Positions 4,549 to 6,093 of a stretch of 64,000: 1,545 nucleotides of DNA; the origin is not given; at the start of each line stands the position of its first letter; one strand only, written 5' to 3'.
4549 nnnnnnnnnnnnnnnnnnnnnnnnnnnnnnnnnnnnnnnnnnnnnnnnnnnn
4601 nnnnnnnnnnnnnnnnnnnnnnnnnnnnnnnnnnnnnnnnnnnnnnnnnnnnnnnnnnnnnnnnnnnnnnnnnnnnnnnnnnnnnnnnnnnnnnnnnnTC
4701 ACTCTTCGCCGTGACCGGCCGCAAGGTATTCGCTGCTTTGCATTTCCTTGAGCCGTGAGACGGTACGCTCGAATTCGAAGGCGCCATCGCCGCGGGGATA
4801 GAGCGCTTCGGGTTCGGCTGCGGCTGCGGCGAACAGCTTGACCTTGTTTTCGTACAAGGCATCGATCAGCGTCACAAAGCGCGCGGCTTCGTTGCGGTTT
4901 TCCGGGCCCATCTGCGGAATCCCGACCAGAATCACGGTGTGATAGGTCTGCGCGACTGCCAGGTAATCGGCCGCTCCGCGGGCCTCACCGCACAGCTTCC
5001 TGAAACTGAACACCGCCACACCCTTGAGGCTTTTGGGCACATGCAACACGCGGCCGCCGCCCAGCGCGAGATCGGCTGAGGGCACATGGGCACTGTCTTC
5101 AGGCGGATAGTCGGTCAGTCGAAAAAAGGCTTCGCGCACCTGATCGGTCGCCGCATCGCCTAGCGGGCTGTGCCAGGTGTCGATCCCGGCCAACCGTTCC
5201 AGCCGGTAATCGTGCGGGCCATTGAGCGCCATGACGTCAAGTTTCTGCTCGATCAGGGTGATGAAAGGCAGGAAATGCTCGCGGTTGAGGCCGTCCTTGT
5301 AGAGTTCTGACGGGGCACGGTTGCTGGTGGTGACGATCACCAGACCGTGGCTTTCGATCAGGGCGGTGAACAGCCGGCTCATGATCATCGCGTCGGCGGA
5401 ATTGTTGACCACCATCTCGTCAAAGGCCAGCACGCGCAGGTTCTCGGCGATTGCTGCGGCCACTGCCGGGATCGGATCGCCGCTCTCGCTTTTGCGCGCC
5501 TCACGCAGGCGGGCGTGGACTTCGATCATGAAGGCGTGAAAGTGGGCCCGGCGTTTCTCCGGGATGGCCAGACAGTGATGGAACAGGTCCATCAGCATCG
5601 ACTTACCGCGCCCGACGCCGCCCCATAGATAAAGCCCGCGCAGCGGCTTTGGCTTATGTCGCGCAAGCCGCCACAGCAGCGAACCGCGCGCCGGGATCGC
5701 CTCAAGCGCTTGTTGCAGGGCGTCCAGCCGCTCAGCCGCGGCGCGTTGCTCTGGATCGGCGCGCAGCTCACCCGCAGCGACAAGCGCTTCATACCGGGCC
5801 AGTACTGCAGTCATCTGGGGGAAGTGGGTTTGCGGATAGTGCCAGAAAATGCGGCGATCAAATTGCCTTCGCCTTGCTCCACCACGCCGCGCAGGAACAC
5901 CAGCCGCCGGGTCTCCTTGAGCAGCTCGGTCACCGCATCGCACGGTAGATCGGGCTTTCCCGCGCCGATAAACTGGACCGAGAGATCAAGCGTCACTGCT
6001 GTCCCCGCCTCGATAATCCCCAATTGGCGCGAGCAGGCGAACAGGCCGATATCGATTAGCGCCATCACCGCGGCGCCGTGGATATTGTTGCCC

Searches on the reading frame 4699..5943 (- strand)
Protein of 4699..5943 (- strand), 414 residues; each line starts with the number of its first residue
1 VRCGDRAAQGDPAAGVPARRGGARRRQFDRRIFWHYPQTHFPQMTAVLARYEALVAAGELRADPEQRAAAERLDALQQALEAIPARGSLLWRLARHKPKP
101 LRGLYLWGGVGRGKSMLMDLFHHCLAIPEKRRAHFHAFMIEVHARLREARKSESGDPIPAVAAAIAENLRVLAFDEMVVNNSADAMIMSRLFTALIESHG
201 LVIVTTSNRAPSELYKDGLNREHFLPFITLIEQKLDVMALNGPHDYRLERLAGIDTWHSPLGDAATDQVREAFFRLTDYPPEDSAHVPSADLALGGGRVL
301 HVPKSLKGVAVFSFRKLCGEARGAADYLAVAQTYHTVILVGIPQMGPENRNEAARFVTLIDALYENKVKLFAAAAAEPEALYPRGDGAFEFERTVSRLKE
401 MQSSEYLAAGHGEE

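Call 7: search_protein_families(library=pfam, proteins=[window:4699-5943:-], max_evalue=0.01)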
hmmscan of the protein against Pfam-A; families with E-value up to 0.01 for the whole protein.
window:4699-5943:- (414 aa): 1 family
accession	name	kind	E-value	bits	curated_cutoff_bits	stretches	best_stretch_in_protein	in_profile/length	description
PF03969.22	AFG1_ATPase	-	1.2e-104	350.6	27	1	47-408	3-359/361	AFG1-like ATPase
